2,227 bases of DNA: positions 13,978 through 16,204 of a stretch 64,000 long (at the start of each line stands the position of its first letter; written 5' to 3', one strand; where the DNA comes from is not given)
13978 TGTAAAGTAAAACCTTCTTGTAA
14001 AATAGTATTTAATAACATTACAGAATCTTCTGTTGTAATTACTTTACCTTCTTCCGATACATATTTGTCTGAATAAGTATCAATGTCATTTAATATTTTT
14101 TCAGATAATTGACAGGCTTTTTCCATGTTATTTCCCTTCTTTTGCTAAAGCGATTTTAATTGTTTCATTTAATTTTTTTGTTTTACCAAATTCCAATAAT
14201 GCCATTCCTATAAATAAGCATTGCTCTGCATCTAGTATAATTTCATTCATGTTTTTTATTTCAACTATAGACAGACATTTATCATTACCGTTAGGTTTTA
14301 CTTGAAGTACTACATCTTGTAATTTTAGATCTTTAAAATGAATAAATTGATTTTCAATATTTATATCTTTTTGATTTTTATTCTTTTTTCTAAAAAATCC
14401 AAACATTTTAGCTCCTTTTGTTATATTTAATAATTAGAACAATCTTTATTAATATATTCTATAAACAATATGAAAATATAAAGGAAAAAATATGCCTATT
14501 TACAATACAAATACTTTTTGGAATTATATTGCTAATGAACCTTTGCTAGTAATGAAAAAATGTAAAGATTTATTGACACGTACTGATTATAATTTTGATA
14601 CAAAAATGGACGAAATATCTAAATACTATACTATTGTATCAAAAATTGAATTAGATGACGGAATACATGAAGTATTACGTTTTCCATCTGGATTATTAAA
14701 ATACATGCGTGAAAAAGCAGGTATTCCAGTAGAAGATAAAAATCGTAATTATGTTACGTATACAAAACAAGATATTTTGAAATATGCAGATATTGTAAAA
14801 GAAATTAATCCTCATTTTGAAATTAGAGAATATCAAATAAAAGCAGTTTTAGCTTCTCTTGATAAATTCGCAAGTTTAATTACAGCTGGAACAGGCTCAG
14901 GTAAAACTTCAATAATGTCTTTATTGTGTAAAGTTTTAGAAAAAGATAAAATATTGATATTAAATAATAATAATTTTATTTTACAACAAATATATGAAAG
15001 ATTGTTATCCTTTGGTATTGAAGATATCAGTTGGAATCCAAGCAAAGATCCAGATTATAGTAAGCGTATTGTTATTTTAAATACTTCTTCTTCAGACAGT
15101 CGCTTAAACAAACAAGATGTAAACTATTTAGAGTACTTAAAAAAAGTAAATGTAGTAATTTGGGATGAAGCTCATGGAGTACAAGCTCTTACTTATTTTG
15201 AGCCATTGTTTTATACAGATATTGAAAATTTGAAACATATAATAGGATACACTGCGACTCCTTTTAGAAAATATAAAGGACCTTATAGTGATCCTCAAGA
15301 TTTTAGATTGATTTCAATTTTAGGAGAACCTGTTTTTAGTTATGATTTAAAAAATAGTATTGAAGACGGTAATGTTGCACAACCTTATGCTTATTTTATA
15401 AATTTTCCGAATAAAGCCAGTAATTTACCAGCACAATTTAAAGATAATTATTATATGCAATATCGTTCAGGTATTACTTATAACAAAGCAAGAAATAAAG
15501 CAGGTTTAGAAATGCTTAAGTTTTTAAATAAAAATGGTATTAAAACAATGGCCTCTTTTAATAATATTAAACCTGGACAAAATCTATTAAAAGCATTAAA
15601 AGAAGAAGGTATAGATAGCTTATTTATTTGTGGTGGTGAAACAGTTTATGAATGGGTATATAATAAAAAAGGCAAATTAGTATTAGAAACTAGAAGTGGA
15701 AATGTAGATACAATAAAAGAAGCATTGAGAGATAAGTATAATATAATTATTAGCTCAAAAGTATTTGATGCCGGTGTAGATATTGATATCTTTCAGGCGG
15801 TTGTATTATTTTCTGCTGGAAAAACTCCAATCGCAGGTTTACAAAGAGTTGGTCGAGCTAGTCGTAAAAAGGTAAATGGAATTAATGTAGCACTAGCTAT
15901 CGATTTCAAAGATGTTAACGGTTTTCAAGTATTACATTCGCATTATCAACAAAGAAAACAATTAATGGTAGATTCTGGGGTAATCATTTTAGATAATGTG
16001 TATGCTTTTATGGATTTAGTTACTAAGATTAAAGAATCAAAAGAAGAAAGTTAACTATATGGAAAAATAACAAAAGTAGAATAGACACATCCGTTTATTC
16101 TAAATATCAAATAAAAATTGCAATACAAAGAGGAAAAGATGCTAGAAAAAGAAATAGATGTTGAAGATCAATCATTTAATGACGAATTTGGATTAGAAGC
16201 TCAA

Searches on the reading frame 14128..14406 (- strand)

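Call 5: search_protein_families(library=pfam, proteins=[window:14128-14406:-], max_evalue=0.01)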
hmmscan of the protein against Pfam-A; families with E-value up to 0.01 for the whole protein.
window:14128-14406:- (92 aa): 1 family
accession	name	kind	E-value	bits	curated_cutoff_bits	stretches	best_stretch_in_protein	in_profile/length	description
PF07497.18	Rho_RNA_bind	-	0.0038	17.4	27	1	2-55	12-69/73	Rho termination factor, RNA-binding domain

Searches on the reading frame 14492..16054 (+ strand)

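Call 5: search_protein_families(library=pfam, proteins=[window:14492-16054:+], max_evalue=0.01)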
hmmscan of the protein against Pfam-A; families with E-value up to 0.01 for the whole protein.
window:14492-16054:+ (520 aa): 6 families
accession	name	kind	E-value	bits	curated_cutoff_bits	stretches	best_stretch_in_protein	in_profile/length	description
PF04851.21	ResIII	-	4.4e-15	56.4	22.5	1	109-259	2-164/164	Type III restriction enzyme, res subunit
PF00270.35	DEAD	-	2.7e-09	37.4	26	1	113-260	2-163/167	DEAD/DEAH box helicase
PF18766.7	SWI2_SNF2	-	3.1e-07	30.7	26.7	1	128-299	21-188/221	SWI2/SNF2 ATPase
PF00271.37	Helicase_C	-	2.3e-06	28.2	23.5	1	405-459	58-109/110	Helicase conserved C-terminal domain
PF22590.2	Cas3-like_C_2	-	0.00015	22.4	27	1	351-460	4-105/106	CRISPR-associated nuclease/helicase Cas3, C-terminal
PF13245.12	AAA_19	-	0.0015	19.1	25.1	1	115-156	1-46/134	AAA domain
